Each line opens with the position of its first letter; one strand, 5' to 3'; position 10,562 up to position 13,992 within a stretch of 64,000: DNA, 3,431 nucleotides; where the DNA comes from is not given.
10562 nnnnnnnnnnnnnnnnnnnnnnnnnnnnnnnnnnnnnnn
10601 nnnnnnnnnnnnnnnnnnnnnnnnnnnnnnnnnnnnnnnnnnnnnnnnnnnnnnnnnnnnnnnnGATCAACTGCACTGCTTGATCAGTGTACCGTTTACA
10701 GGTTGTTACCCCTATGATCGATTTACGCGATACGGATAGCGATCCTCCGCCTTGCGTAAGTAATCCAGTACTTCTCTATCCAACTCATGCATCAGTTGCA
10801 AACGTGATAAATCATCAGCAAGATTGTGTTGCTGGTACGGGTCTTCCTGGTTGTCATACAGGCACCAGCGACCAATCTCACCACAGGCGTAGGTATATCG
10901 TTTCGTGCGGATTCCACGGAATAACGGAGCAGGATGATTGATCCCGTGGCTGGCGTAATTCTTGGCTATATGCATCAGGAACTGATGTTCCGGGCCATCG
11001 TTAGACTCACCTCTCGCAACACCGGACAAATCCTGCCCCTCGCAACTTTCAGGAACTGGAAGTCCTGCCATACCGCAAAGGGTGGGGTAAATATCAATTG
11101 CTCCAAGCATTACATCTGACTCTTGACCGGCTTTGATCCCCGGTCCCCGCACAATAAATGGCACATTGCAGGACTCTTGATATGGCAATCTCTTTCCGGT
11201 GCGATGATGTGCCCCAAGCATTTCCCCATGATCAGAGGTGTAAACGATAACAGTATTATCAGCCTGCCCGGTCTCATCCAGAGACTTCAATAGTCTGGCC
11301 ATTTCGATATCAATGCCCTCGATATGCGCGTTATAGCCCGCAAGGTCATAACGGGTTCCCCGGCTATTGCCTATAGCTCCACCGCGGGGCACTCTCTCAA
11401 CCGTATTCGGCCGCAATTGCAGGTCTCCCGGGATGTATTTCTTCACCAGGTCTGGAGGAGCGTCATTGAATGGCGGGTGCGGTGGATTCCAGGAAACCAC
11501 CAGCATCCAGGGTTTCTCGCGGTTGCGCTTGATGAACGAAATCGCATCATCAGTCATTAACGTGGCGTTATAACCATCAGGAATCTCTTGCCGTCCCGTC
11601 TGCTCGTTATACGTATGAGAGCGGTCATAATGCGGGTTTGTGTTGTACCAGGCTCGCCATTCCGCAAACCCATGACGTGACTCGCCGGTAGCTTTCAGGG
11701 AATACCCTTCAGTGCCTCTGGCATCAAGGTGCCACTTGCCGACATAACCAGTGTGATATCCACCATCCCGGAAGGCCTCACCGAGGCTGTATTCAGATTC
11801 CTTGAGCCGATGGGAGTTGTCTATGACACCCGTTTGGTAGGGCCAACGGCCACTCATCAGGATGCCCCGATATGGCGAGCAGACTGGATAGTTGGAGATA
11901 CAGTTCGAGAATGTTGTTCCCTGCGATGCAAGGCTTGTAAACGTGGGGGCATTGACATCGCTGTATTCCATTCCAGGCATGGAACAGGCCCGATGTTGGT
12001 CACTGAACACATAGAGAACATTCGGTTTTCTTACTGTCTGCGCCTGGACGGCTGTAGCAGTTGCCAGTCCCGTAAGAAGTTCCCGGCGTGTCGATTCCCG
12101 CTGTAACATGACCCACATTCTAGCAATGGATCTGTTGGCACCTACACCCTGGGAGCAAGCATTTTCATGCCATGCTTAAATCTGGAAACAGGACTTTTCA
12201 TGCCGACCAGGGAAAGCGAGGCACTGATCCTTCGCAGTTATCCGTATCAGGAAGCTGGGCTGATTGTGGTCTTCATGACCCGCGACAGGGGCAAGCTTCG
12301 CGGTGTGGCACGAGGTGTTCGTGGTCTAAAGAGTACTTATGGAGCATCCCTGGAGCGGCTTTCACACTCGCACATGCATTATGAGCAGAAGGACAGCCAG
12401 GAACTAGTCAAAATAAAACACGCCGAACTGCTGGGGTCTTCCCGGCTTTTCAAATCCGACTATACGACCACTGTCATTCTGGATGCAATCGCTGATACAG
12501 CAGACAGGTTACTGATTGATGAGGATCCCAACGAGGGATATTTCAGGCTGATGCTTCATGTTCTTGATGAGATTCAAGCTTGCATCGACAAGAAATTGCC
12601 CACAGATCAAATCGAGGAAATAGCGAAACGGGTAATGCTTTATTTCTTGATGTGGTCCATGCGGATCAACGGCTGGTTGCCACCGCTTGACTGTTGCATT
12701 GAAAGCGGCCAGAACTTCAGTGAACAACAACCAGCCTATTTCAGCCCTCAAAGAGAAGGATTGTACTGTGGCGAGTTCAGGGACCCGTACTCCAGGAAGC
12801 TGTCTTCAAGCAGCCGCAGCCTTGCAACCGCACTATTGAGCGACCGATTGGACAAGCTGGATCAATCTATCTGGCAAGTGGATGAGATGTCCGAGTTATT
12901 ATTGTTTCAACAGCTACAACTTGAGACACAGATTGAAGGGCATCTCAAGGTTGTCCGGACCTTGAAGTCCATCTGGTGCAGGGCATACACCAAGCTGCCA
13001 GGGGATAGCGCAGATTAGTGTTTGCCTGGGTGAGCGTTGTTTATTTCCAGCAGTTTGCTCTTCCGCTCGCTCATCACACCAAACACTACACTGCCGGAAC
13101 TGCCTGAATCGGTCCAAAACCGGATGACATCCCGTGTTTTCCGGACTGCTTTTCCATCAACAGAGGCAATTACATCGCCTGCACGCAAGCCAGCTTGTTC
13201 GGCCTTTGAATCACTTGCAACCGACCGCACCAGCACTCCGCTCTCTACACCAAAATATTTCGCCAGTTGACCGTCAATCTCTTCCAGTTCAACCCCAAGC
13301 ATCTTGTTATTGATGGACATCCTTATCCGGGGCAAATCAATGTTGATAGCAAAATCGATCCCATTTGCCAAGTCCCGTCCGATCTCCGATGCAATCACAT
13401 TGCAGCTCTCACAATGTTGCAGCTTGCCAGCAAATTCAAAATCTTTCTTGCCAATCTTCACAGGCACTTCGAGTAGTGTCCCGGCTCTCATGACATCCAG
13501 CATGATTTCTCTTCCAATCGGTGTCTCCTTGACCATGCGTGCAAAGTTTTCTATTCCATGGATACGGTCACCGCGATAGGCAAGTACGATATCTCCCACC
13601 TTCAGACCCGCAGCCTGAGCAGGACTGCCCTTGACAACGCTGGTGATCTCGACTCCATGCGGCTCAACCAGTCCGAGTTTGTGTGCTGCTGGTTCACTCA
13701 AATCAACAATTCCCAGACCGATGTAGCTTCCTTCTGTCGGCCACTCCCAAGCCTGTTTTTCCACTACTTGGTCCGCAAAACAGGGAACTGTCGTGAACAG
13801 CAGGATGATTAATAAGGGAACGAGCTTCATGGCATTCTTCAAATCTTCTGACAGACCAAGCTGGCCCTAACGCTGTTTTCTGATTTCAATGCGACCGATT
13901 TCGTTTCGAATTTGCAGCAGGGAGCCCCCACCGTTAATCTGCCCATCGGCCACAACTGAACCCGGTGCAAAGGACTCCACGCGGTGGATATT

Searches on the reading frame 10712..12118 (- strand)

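Call 25: search_protein_families(library=pfam, proteins=[window:10712-12118:-], max_evalue=0.00001)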
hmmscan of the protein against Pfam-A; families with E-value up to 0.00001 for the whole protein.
window:10712-12118:- (468 aa): 3 families
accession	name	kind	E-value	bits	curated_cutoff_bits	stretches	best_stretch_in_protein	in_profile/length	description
PF00884.28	Sulfatase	-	3.8e-50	171.3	25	1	32-352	1-300/301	Sulfatase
PF16347.10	SGSH_C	-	2.6e-18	67.1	29.3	1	303-452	2-150/154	N-sulphoglucosamine sulphohydrolase, C-terminal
PF01663.27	Phosphodiest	-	3.5e-06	27.3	23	0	56-298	19-220/342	Type I phosphodiesterase / nucleotide pyrophosphatase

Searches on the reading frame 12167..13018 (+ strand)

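Call 25: search_protein_families(library=pfam, proteins=[window:12167-13018:+], max_evalue=0.00001)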
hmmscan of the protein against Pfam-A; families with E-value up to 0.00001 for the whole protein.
window:12167-13018:+ (283 aa): 2 families
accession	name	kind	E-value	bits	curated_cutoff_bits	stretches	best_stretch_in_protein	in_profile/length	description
PF11967.14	RecO_N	-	4.1e-17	62.4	27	1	15-90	4-78/80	Recombination protein O N terminal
PF02565.21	RecO_C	-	5.9e-15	55.8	22.1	1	97-261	2-154/157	Recombination protein O C terminal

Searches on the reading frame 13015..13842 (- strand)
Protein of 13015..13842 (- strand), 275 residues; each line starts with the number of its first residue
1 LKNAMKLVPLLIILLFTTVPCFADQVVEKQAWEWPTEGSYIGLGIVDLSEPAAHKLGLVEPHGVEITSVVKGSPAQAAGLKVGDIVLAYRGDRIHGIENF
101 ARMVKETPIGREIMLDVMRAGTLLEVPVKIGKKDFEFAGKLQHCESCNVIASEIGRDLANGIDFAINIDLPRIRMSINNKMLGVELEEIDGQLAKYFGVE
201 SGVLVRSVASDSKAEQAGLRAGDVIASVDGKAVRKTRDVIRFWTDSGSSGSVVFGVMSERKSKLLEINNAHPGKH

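Call 25: search_protein_families(library=pfam, proteins=[window:13015-13842:-], max_evalue=0.00001)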
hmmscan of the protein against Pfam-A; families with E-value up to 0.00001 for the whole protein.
window:13015-13842:- (275 aa): 3 families
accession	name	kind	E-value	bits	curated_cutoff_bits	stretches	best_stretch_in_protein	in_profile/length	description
PF13180.12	PDZ_2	-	2.8e-23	82.4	27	2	40-130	2-80/80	PDZ domain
PF17820.7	PDZ_6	-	1.1e-22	79.9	27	2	65-117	1-52/54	PDZ domain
PF00595.29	PDZ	-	1e-15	58.3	23.2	1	176-237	7-61/81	PDZ domain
